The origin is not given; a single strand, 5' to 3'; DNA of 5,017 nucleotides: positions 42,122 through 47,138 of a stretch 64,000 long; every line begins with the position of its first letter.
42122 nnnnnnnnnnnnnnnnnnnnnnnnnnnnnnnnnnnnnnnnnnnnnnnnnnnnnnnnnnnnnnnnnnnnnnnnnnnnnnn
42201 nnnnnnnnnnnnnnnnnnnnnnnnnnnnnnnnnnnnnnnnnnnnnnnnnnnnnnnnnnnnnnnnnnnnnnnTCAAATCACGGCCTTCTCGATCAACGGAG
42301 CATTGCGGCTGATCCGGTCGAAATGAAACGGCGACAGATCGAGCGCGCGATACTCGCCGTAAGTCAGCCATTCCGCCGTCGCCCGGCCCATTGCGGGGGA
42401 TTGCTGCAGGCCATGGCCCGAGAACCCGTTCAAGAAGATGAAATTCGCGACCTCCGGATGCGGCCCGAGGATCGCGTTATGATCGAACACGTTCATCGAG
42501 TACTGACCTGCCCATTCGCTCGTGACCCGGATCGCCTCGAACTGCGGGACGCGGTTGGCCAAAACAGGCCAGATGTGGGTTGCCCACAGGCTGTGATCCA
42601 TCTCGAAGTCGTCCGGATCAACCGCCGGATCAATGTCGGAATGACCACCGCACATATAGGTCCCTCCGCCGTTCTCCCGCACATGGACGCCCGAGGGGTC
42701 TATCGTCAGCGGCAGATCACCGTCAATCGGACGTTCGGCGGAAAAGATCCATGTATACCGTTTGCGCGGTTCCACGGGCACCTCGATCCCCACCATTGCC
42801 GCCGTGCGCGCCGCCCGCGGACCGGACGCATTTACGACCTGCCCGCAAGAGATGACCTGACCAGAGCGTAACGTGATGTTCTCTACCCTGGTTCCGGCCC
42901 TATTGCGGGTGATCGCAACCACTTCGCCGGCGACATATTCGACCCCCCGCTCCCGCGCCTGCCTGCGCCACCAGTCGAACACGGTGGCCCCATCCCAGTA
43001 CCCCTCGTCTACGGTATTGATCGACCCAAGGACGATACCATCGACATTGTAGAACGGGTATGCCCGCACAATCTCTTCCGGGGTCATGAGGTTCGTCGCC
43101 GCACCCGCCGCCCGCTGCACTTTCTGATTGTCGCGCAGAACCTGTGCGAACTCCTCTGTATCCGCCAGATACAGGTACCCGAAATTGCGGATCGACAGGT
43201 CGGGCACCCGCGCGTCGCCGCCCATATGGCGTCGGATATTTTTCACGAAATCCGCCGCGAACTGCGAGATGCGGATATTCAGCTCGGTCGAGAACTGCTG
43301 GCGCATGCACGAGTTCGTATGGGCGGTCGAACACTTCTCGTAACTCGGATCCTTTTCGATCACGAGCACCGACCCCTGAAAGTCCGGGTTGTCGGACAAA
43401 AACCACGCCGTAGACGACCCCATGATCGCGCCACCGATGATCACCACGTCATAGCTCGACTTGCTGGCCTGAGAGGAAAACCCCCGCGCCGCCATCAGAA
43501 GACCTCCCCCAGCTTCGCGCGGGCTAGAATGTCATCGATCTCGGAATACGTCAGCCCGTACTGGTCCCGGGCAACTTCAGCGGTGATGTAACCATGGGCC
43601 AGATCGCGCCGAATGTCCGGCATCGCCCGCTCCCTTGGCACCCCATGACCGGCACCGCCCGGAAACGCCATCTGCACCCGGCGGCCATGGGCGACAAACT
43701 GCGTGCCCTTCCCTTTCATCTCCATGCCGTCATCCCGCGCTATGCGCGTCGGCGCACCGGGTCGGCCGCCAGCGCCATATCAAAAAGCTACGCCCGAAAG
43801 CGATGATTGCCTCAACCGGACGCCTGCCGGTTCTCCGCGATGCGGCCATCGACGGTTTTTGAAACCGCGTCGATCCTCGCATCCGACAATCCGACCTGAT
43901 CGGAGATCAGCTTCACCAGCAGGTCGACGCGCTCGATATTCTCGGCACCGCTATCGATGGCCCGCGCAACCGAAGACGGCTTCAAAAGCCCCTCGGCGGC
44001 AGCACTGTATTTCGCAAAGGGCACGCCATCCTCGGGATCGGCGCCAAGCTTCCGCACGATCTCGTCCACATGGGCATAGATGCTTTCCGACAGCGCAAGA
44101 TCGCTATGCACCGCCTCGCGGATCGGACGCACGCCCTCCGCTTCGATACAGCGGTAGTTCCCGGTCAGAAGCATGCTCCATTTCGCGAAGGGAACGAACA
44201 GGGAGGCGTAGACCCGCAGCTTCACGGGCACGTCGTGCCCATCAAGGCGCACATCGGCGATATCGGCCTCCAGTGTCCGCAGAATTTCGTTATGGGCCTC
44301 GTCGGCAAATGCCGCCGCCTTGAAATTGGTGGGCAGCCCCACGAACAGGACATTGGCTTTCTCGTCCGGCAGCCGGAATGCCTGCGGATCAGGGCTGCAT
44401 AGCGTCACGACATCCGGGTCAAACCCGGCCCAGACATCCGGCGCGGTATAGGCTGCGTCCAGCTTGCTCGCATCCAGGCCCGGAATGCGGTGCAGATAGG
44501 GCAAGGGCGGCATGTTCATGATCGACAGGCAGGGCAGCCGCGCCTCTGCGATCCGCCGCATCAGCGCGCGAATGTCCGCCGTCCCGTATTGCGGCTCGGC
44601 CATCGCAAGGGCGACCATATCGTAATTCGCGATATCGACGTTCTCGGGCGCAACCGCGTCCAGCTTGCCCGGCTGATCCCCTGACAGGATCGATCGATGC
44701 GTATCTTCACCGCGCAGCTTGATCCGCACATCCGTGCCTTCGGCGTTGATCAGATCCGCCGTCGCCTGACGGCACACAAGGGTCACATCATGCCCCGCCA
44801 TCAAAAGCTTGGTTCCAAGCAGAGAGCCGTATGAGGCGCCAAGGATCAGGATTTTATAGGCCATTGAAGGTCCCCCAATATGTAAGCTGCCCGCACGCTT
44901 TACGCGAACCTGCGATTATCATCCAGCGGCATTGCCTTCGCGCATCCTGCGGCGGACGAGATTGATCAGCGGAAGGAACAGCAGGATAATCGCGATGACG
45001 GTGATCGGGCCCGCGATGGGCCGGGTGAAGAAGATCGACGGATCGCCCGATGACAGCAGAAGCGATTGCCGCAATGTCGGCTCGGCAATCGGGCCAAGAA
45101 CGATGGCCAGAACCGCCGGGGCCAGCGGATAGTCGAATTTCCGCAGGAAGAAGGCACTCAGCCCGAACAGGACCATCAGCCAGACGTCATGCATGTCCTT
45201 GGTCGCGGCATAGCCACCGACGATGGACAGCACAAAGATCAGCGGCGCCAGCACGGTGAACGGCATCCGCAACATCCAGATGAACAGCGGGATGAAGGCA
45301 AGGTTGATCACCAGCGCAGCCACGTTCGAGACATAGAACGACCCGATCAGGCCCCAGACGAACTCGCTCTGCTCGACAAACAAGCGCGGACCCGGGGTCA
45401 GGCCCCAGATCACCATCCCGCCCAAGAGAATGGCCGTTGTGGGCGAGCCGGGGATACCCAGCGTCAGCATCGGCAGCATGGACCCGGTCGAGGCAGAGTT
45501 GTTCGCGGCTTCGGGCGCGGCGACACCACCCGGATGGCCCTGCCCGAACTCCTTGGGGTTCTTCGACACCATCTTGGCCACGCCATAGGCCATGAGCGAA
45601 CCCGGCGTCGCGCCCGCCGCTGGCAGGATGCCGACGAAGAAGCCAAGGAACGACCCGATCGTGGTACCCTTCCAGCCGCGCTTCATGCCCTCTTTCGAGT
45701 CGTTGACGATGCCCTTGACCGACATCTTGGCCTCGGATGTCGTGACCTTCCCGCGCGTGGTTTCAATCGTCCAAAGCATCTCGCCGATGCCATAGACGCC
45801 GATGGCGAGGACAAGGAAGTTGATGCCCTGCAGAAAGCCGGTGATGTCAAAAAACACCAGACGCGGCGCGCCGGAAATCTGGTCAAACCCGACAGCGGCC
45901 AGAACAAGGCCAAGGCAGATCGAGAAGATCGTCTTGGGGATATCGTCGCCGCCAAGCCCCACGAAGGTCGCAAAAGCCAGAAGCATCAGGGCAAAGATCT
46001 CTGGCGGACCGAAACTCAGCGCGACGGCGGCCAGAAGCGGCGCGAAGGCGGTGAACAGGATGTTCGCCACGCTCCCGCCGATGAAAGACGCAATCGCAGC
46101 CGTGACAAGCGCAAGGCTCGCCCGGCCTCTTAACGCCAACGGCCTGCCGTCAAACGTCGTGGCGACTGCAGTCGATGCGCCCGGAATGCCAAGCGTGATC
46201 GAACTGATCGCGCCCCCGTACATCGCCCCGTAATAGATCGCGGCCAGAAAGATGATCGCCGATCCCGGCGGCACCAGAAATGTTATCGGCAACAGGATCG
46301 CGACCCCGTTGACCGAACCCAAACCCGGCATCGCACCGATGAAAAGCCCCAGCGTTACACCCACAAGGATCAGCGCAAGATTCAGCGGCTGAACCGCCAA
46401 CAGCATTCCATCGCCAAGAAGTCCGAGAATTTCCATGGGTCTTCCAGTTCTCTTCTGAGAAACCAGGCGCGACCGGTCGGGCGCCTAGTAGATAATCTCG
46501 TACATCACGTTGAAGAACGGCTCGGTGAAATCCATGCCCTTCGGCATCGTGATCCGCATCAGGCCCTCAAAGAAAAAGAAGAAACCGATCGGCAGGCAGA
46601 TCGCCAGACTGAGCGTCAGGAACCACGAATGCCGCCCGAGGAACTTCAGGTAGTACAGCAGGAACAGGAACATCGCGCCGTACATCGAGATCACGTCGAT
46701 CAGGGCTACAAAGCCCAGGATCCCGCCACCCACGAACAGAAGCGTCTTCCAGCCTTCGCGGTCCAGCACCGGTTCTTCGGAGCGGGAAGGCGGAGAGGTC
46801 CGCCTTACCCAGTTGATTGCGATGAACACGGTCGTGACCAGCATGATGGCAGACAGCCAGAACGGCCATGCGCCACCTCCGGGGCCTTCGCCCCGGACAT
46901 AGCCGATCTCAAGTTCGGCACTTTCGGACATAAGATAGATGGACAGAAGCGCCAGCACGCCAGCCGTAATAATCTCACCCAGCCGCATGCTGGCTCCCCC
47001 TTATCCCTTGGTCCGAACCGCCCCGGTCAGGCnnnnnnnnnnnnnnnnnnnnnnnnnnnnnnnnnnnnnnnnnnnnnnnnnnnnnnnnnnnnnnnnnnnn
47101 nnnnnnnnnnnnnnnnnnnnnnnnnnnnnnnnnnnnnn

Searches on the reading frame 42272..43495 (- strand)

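Call 47: search_protein_families(library=pfam, proteins=[window:42272-43495:-], max_evalue=0.0001)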
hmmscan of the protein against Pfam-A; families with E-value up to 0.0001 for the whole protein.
window:42272-43495:- (407 aa): 3 families
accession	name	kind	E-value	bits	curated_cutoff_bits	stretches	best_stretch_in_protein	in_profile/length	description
PF01266.30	DAO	-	1.4e-50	173.3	27.9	1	16-376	1-353/353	FAD dependent oxidoreductase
PF04820.20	Trp_halogenase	-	2e-07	30.7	21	1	16-228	1-215/458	Tryptophan halogenase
PF07992.20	Pyr_redox_2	-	2.8e-05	24.1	26.1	0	174-239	187-249/291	Pyridine nucleotide-disulphide oxidoreductase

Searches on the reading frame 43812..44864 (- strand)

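Call 47: search_protein_families(library=pfam, proteins=[window:43812-44864:-], max_evalue=0.0001)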
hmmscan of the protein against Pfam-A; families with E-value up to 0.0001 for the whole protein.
window:43812-44864:- (350 aa): 1 family
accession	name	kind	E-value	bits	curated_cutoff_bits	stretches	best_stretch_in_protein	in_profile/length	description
PF02558.23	ApbA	-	2.2e-05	24.5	22.2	1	5-65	1-61/150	Ketopantoate reductase PanE/ApbA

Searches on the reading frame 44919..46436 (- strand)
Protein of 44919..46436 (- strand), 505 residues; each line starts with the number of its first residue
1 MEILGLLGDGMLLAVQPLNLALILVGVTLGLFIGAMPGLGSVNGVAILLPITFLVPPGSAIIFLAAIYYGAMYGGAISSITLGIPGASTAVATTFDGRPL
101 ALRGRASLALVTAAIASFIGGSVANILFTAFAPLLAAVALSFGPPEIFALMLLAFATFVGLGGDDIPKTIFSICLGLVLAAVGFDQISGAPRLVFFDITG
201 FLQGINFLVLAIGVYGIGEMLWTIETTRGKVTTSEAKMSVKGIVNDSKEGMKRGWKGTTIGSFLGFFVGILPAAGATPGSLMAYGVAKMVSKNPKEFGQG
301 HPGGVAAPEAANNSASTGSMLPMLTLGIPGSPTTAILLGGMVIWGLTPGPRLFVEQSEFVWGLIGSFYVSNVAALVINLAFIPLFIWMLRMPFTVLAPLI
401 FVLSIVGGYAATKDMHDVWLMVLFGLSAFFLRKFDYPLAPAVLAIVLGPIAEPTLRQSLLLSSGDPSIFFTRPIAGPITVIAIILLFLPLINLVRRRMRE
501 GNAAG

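Call 47: search_protein_families(library=pfam, proteins=[window:44919-46436:-], max_evalue=0.0001)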
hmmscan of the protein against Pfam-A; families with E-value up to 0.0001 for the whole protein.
window:44919-46436:- (505 aa): 1 family
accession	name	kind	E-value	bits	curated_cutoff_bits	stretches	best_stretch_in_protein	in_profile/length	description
PF01970.21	TctA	-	3.1e-141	471.3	28.9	1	20-443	1-423/423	Tripartite tricarboxylate transporter TctA family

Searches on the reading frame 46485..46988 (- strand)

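Call 47: search_protein_families(library=pfam, proteins=[window:46485-46988:-], max_evalue=0.0001)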
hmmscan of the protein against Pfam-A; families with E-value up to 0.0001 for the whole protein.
window:46485-46988:- (167 aa): 1 family
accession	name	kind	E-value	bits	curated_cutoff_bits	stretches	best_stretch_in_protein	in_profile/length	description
PF07331.16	TctB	-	4.8e-16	59.6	29.1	1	7-149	2-137/137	Tripartite tricarboxylate transporter TctB family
